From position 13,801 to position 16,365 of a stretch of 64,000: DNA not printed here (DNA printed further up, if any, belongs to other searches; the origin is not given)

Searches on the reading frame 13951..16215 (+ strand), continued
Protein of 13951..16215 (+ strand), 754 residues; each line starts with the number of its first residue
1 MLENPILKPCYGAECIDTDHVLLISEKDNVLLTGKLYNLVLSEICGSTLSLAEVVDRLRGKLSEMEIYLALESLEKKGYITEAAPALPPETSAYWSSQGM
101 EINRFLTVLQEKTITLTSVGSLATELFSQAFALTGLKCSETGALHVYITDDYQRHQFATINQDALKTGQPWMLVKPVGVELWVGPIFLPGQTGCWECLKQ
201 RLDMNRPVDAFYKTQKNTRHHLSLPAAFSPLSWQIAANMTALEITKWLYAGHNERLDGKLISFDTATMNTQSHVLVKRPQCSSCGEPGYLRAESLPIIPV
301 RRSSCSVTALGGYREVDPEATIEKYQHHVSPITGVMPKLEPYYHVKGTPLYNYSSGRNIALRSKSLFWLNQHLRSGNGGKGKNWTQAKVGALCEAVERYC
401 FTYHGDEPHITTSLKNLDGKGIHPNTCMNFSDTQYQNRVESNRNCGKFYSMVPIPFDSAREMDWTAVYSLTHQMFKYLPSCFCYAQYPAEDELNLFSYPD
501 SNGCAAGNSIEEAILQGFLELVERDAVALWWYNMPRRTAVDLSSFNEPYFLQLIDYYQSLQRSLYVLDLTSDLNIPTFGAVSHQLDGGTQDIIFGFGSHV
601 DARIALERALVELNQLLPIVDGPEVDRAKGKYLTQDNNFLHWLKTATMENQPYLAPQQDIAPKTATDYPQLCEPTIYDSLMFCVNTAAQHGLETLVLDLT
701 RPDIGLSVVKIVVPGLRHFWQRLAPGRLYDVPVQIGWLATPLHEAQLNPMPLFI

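Call 50: search_protein_families(library=pfam, proteins=[L008:145-4188:+, L008:10266-11573:+, L008:11765-12589:+, L055:3353-7354:+, L055:10221-11498:+, L072:861-4973:+, L072:10258-11520:+, L006:10304-11266:+, L026:10503-11621:+], max_evalue=0.001)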
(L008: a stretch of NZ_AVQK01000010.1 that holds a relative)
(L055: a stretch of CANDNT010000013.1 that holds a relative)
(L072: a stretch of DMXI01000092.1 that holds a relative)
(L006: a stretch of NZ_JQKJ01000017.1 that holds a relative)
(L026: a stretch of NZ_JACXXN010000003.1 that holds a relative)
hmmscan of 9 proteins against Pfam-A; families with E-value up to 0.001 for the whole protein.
L008:145-4188:+ (1347 aa): 3 families
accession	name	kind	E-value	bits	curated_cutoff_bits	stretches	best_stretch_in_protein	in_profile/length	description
PF00069.31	Pkinase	-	6.7e-50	170.3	31.7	1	19-278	1-253/263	Protein kinase domain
PF07714.23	PK_Tyr_Ser-Thr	-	5.8e-30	104.9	23.1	1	21-278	3-250/258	Protein tyrosine and serine/threonine kinase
PF13191.12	AAA_16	-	6.9e-18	66.1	32.6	1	521-704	2-165/167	AAA ATPase domain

L008:10266-11573:+ (435 aa): 1 family
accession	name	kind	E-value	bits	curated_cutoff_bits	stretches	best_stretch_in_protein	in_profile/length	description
PF04055.27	Radical_SAM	-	0.00017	22.3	29.5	1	140-281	5-140/166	Radical SAM superfamily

L008:11765-12589:+ (274 aa): 1 family
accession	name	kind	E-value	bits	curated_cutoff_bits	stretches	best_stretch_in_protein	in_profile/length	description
PF17882.6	SBD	-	2.3e-86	284.6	20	4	203-266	1-75/76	OAA-family lectin sugar binding domain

L055:3353-7354:+ (1333 aa): 6 families
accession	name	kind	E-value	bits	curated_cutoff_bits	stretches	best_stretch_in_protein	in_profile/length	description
PF00069.31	Pkinase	-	1.4e-51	175.8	31.7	1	16-274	1-253/263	Protein kinase domain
PF07714.23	PK_Tyr_Ser-Thr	-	1.7e-30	106.6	23.1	1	18-273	3-249/258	Protein tyrosine and serine/threonine kinase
PF13191.12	AAA_16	-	2.8e-14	54.4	32.6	1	517-692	2-158/167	AAA ATPase domain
PF25201.1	nSTAND6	-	5.7e-05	23.6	27.7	1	518-597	2-77/148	Novel STAND NTPase 6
PF00931.28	NB-ARC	-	0.00016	21.5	23.5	0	656-778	93-222/248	NB-ARC domain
PF13401.12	AAA_22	-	0.00028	21.6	27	0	538-692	7-107/130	AAA domain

L055:10221-11498:+ (425 aa): 0 families

L072:861-4973:+ (1370 aa): 13 families
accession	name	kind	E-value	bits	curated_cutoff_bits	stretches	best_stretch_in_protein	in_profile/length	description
PF00069.31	Pkinase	-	2.8e-52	178.2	31.7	1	9-273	1-257/263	Protein kinase domain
PF07714.23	PK_Tyr_Ser-Thr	-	1.9e-30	106.4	23.1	1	11-267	3-249/258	Protein tyrosine and serine/threonine kinase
PF13191.12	AAA_16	-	2.9e-21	77.1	32.6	1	511-699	2-166/167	AAA ATPase domain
PF07719.23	TPR_2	-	8.7e-08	32.2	27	0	1226-1249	6-29/34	Tetratricopeptide repeat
PF03109.22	ABC1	-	6.2e-07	29.2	22.9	1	44-176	106-228/244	ABC1 atypical kinase-like domain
PF13401.12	AAA_22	-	5.8e-06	27.1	27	1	532-690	4-109/130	AAA domain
PF13428.12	TPR_14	-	9.1e-06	26.3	23.5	0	1226-1253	6-33/44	Tetratricopeptide repeat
PF14689.11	SPOB_a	-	1.4e-05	25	28.1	0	1229-1257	31-59/62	Sensor_kinase_SpoOB-type, alpha-helical domain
PF01636.29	APH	-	3.5e-05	24.1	23.2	0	128-160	165-195/239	Phosphotransferase enzyme family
PF13374.12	TPR_10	-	5.9e-05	23.4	27.5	0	1227-1251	8-32/42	Tetratricopeptide repeat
PF13424.12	TPR_12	-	0.0001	22.8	30.1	0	1227-1251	9-33/77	Tetratricopeptide repeat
PF13176.12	TPR_7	-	0.00014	22.2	27.9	0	1227-1246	5-24/36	Tetratricopeptide repeat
PF13181.12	TPR_8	-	0.00034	21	25.7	0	1227-1249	7-29/34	Tetratricopeptide repeat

L072:10258-11520:+ (420 aa): 1 family
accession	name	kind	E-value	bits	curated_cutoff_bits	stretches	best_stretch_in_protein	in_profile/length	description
PF04055.27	Radical_SAM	-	0.00098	19.8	29.5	0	140-226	5-90/166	Radical SAM superfamily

L006:10304-11266:+ (320 aa): 2 families
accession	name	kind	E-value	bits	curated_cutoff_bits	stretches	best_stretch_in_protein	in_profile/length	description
PF01925.25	TauE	-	4.8e-56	190.5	32.6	1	63-315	1-237/237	Sulfite exporter TauE/SafE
PF03741.22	TerC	-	0.00097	19.4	27.8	1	106-183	8-82/178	Integral membrane protein TerC family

L026:10503-11621:+ (372 aa): 1 family
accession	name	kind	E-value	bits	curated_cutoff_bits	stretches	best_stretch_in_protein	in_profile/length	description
PF04909.20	Amidohydro_2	-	1.2e-35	124.2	26.4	1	30-371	11-289/289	Amidohydrolase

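Call 51: search_protein_families(library=padloc, proteins=[window:13951-16215:+], max_evalue=0.001)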
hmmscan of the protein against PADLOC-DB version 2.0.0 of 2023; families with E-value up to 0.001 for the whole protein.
window:13951-16215:+ (754 aa): 0 families

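Call 67: search_dna_similar(query=window:13951-16212:+, collection=plasmids, mode=protein, max_rows=25, max_evalue=1e-30)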
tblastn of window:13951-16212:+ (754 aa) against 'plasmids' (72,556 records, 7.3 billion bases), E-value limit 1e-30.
Records with a match: 26; places in all: 27; records where one place covers at least 80% of the query: 23.
Best place of each record, by identity: <60% 26.
By first word of the organism name: Streptomyces 8; Burkholderia 4; Gloeothece 3; Nostoc 3; Calothrix 1; Thalassospira 1; Bradyrhizobium 1; Methylovirgula 1; Paraburkholderia 1; Variovorax 1; and 2 more.
By predicted mobility (MOB-suite, as given by PLSDB): non-mobilizable 21; mobilizable 3; conjugative 2.
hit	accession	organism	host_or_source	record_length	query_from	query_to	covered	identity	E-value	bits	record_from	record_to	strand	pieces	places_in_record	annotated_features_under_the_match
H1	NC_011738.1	Gloeothece citriformis PCC 7424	-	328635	1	754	100%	43.7%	0e+0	672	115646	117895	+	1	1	TOMM precursor leader peptide-binding protein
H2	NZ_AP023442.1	Nostoc sp. MS1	-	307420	1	754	100%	43.3%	0e+0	628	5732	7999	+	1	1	TOMM precursor leader peptide-binding protein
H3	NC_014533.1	Gloeothece verrucosa PCC 7822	fresh water in rice field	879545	1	754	100%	42.9%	0e+0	607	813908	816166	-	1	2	TOMM precursor leader peptide-binding protein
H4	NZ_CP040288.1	Nostoc sp. C057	Phaeoceros,pure culture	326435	1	754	100%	42.4%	0e+0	623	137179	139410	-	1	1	TOMM precursor leader peptide-binding protein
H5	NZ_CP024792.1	Nostoc flagelliforme CCNUN1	cell culture,desert soil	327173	2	754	100%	41.4%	0e+0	622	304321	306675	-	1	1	TOMM precursor leader peptide-binding protein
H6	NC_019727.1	Calothrix sp. PCC 6303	-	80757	1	754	100%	40.5%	0e+0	607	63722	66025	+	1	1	TOMM precursor leader peptide-binding protein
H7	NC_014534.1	Gloeothece verrucosa PCC 7822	fresh water in rice field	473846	2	752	100%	40.0%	1e-179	578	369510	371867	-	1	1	TOMM precursor leader peptide-binding protein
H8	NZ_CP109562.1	Streptomyces sp. NBC_01383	-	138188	23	754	97%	40.5%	2e-158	516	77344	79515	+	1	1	TOMM precursor leader peptide-binding protein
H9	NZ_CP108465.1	Streptomyces sp. NBC_01260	-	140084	23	754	97%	40.5%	2e-158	516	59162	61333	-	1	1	TOMM precursor leader peptide-binding protein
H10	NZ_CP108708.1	Streptomyces sp. NBC_01003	-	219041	23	754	97%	40.2%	3e-159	518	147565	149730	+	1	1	TOMM precursor leader peptide-binding protein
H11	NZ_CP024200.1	Thalassospira marina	-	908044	2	754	100%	37.8%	8e-162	526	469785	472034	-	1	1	TOMM precursor leader peptide-binding protein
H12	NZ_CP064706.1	Bradyrhizobium sp. 155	Acmispon strigosus,cell culture,root ...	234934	8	754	99%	37.5%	2e-152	499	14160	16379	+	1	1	TOMM precursor leader peptide-binding protein | SagB family peptide dehydrogenase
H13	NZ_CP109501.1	Streptomyces sp. NBC_01426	-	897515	2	754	100%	35.9%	9e-142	468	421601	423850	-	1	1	TOMM precursor leader peptide-binding protein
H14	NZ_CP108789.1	Streptomyces sp. NBC_00887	-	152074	7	754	99%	35.3%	1e-138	459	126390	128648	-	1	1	TOMM precursor leader peptide-binding protein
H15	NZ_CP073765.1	Methylovirgula sp. HY1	soil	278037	9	750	98%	35.2%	7e-128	427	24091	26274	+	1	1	TOMM precursor leader peptide-binding protein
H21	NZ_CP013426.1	Burkholderia sp. MSMB0856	soil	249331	21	754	97%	31.2%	7e-102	352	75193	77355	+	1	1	TOMM precursor leader peptide-binding protein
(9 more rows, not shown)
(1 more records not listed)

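Call 68: get_annotated_region(hit=H21, flank=9000)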
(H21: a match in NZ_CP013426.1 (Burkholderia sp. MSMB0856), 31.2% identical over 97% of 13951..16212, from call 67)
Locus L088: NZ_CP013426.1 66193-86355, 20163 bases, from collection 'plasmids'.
description: Burkholderia sp. MSMB0856 plasmid pMSMB0856, complete sequence
organism: Burkholderia sp. MSMB0856 (NCBI taxid 1637869)
taxonomy: Bacteria; Pseudomonadota; Betaproteobacteria; Burkholderiales; Burkholderiaceae; Burkholderia; Burkholderia sp. MSMB0856
host: -; source: soil; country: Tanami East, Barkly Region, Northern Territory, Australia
typing (MOB-suite, as given by PLSDB): non-mobilizable; replicon rep_cluster_1398; mating-pair formation MPF_T
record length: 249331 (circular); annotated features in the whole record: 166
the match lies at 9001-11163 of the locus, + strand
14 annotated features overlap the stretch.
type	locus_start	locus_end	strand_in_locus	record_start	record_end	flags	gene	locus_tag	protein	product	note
CDS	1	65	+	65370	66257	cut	-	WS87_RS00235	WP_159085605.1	cupin domain-containing protein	-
CDS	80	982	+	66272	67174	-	-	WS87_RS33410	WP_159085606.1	DUF6817 domain-containing protein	-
CDS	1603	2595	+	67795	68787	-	-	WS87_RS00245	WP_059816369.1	IS5 family transposase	-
CDS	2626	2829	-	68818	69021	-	-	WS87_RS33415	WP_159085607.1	hypothetical protein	-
CDS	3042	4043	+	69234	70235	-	-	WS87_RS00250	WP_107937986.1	FHA domain-containing protein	-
CDS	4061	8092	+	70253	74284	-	-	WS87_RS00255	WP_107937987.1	TOMM system kinase/cyclase fusion protein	-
CDS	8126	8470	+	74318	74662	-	-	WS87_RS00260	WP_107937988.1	BMA_0021/BMA_0022 family TOMM bacteriocin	-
CDS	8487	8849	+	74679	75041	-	-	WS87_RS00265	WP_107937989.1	BMA_0021/BMA_0022 family TOMM bacteriocin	-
CDS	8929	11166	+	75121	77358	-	-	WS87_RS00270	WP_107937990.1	TOMM precursor leader peptide-binding protein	-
CDS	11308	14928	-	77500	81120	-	-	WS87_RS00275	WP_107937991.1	hypothetical protein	-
CDS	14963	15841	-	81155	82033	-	-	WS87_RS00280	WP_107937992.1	hypothetical protein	-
CDS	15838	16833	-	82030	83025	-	-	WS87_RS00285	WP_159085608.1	hypothetical protein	-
CDS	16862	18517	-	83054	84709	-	-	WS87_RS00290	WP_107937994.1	hypothetical protein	-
CDS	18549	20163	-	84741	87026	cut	-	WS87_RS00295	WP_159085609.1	hypothetical protein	-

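Call 69: get_annotated_region(hit=H1, flank=9000)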
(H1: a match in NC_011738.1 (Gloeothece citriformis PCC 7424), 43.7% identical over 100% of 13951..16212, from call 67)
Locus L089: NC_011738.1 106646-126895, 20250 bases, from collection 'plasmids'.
description: Gloeothece citriformis PCC 7424 plasmid pP742401, complete sequence
organism: Gloeothece citriformis PCC 7424 (NCBI taxid 65393)
taxonomy: Bacteria; Cyanobacteriota; Cyanophyceae; Chroococcales; Aphanothecaceae; Gloeothece; Gloeothece citriformis; Gloeothece citriformis PCC 7424
host: -; source: -; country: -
typing (MOB-suite, as given by PLSDB): non-mobilizable; replicon rep_cluster_1573; mating-pair formation MPF_T
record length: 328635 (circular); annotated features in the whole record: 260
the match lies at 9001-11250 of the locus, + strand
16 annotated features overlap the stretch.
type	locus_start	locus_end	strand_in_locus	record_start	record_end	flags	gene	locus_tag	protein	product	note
CDS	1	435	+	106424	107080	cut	-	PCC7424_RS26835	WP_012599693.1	HEAT repeat domain-containing protein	-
CDS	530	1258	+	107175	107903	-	-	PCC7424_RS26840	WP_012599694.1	15,16-dihydrobiliverdin:ferredoxin oxidoreductase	-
CDS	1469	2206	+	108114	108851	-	-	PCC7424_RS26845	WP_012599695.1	phycoerythrobilin:ferredoxin oxidoreductase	-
CDS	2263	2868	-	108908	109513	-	-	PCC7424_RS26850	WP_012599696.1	HEAT repeat domain-containing protein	-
CDS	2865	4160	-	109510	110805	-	-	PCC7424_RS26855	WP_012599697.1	HEAT repeat domain-containing protein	-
CDS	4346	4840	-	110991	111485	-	-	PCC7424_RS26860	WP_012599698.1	bleomycin hydrolase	-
CDS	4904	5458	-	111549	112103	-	-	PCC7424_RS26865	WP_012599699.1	bleomycin hydrolase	-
CDS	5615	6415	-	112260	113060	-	-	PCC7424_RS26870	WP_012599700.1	pentapeptide repeat-containing protein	-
CDS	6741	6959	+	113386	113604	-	-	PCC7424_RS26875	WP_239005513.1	type II toxin-antitoxin system HicA family toxin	-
CDS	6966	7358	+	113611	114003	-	-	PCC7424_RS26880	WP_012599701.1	type II toxin-antitoxin system HicB family antitoxin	-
CDS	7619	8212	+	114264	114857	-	-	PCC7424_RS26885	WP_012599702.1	phycobiliprotein lyase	-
CDS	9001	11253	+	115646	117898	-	-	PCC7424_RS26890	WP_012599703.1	TOMM precursor leader peptide-binding protein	-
CDS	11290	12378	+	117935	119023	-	-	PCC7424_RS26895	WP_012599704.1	amidohydrolase family protein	-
CDS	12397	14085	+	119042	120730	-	-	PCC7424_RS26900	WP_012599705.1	hypothetical protein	-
CDS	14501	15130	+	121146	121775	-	-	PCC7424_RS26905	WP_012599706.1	hypothetical protein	-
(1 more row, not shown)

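Call 74: search_protein_families(library=ncbifam, proteins=[L088:8126-8467:+, L088:8487-8846:+, L089:14501-15127:+, L035:7443-8000:+, L008:6927-7841:+, L008:10266-11570:+, L089:12397-14082:+, L008:145-4185:+], max_evalue=0.01)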
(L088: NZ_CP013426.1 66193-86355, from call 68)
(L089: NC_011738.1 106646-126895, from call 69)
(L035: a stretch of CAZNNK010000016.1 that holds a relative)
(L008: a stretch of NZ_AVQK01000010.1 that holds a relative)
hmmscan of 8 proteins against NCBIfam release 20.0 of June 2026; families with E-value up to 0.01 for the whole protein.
L088:8126-8467:+ (114 aa): 1 family
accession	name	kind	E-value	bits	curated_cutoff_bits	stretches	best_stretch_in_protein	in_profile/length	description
TIGR03795.1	RNP_Burkhold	subfamily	1.1e-44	151.4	41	1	5-113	2-114/114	BMA_0021/BMA_0022 family TOMM bacteriocin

L088:8487-8846:+ (120 aa): 2 families
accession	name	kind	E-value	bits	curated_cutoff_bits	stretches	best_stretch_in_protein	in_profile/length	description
TIGR03795.1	RNP_Burkhold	subfamily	3.1e-45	153.1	41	1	4-116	1-114/114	BMA_0021/BMA_0022 family TOMM bacteriocin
TIGR03793.1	leader_NHLP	domain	1.7e-05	24.6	50.9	1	21-65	7-50/77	NHLP leader peptide family RiPP precursor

L089:14501-15127:+ (209 aa): 0 families

L035:7443-8000:+ (186 aa): 0 families

L008:6927-7841:+ (305 aa): 0 families

L008:10266-11570:+ (435 aa): 6 families
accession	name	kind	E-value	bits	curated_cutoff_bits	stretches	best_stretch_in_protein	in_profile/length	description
TIGR00238.1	TIGR00238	subfamily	1.2e-33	116.5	199.2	1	125-352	109-321/331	KamA family radical SAM protein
TIGR03820.1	lys_2_3_AblA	equivalog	9.2e-29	100.4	525.4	1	138-352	114-316/417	lysine 2,3-aminomutase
TIGR03822.1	AblA_like_2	hypoth_equivalog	1.3e-27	96.7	396.25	1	125-353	77-299/321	lysine-2,3-aminomutase-like protein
TIGR04468.1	arg_2_3_am_muta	equivalog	3e-25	89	600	1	138-352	106-312/351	arginine 2,3-aminomutase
TIGR03821.1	EFP_modif_epmB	equivalog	2.1e-24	86.1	369.3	1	140-350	104-302/321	EF-P beta-lysylation protein EpmB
TIGR04368.1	Glu_2_3_NH3_mut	equivalog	1.4e-22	79.9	650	1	139-352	159-360/404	glutamate 2,3-aminomutase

L089:12397-14082:+ (562 aa): 0 families

L008:145-4185:+ (1347 aa): 17 families
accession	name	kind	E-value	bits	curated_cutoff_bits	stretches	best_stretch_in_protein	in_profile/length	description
TIGR03903.1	TOMM_kin_cyc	equivalog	2.4e-292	973.1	705.75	1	41-1292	2-1252/1267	TOMM system kinase/cyclase fusion protein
NF033483.0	PknB_PASTA_kin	equivalog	1.2e-64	219.3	450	1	18-300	8-278/563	Stk1 family PASTA domain-containing Ser/Thr kinase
NF047741.1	antiphage_MADS6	equivalog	8.1e-38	130.3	460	2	15-143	492-612/612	methylation-associated defense system protein kinase MAD6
NF052427.1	StpK7MSMEG_1200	equivalog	1.1e-31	110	900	1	17-288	7-266/601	serine/threonine protein kinase StpK7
NF009651.0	PRK13184.1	equivalog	1.3e-31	109.5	839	1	17-276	2-276/932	serine/threonine-protein kinase PknD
NF038150.1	lanthi_synth_IV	equivalog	2.1e-21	76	650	1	12-297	184-460/851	class IV lanthionine synthetase LanL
NF053615.1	SerThrKinAfsKStmc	equivalog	4.5e-21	75.2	1300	1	16-236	12-217/809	protein serine/threonine kinase AfsK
NF033442.0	BREX_PglW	equivalog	2.5e-16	58.6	990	1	18-230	205-426/1391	BREX system serine/threonine kinase PglW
NF038151.1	lanthi_synth_III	equivalog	8.7e-15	54.2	575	1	10-228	213-425/833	class III lanthionine synthetase LanKC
NF058632.1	SerThrKinPrkT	equivalog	1.3e-14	53.9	280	1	15-160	19-155/322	serine/threonine protein kinase PrkT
NF043056.1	T4SS_LegK1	equivalog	8.2e-13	47.8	550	1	10-222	63-280/516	Dot/Icm T4SS effector kinase LegK1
NF011463.0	PRK14879.1-4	equivalog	1e-08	34.9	188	1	62-177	59-165/237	Kae1-associated kinase Bud32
TIGR03724.2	arch_bud32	equivalog_domain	7.9e-08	32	125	1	94-178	64-137/193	KEOPS complex kinase/ATPase Bud32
NF011460.0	PRK14879.1-1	equivalog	1.7e-06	27.4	199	1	97-178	86-163/232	Kae1-associated kinase Bud32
NF007174.0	PRK09605.1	equivalog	2.6e-05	22.9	447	1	69-180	384-481/535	bifunctional N(6)-L-threonylcarbamoyladenine synthase/serine/threonine protein kinase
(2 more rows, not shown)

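Call 77: find_encoding_contigs(protein=P0050, flank=9000, max_places=1)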
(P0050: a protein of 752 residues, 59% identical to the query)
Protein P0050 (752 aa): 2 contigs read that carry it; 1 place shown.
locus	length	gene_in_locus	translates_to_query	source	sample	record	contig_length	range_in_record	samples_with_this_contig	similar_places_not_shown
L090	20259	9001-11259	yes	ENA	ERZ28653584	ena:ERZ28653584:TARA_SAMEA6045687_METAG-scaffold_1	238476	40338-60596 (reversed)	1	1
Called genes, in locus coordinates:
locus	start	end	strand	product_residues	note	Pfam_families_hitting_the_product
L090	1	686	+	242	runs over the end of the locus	PF02754:CCG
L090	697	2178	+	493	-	PF02589:LUD_dom, PF13183:Fer4_8, PF11870:LutB_C (weak)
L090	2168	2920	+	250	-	PF02589:LUD_dom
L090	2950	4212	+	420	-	PF09861:Lar_N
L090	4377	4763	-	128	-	PF27746:Small_heat_shock_put (weak), PF00011:HSP20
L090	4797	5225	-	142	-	PF00011:HSP20, PF17886:ArsA_HSP20 (weak)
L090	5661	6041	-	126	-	PF27746:Small_heat_shock_put (weak), PF00011:HSP20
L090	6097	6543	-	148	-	PF00011:HSP20, PF17886:ArsA_HSP20 (weak)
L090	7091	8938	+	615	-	PF04055:Radical_SAM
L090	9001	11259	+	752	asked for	PF02624:YcaO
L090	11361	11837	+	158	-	-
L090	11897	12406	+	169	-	-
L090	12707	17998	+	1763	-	PF00069:Pkinase, PF07714:PK_Tyr_Ser-Thr, PF13191:AAA_16, PF25503:TPR_CHK1 (faint), PF01590:GAF, PF13185:GAF_2, PF02518:HATPase_c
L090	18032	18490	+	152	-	PF00072:Response_reg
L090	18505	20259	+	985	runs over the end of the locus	PF00072:Response_reg, PF00512:HisKA, PF02518:HATPase_c, PF00072:Response_reg, PF01627:Hpt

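Call 78: find_encoding_contigs(protein=P0080, flank=9000, max_places=1)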
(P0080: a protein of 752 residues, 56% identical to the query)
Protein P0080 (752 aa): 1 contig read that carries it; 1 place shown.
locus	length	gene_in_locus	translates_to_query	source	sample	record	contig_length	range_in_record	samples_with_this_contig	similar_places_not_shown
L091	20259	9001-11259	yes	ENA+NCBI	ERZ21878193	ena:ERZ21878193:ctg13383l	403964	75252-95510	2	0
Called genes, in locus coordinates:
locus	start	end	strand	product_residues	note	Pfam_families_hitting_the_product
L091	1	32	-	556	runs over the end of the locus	PF01676:Metalloenzyme, PF06415:iPGM_N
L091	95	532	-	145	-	PF02410:RsfS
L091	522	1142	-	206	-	-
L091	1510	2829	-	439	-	PF00171:Aldedh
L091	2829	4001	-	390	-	PF00696:AA_kinase, PF01472:PUA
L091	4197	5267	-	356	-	PF01018:GTP1_OBG, PF01926:MMR_HSR1, PF02421:FeoB_N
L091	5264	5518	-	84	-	PF01016:Ribosomal_L27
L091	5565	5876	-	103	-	PF00829:Ribosomal_L21p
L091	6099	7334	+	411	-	PF12038:QTMAN_N, PF00534:Glycos_transf_1, PF13692:Glyco_trans_1_4 (weak)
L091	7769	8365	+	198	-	PF00072:Response_reg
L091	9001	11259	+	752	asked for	PF21084:WHD_DUF4423_like (faint), PF00899:ThiF (weak), PF02624:YcaO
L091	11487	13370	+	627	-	PF04055:Radical_SAM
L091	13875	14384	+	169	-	-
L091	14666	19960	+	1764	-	PF00069:Pkinase, PF07714:PK_Tyr_Ser-Thr, PF07693:KAP_NTPase (weak), PF13191:AAA_16, PF25503:TPR_CHK1 (weak), PF01590:GAF, PF13185:GAF_2, PF02518:HATPase_c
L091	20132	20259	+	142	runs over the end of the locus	PF00072:Response_reg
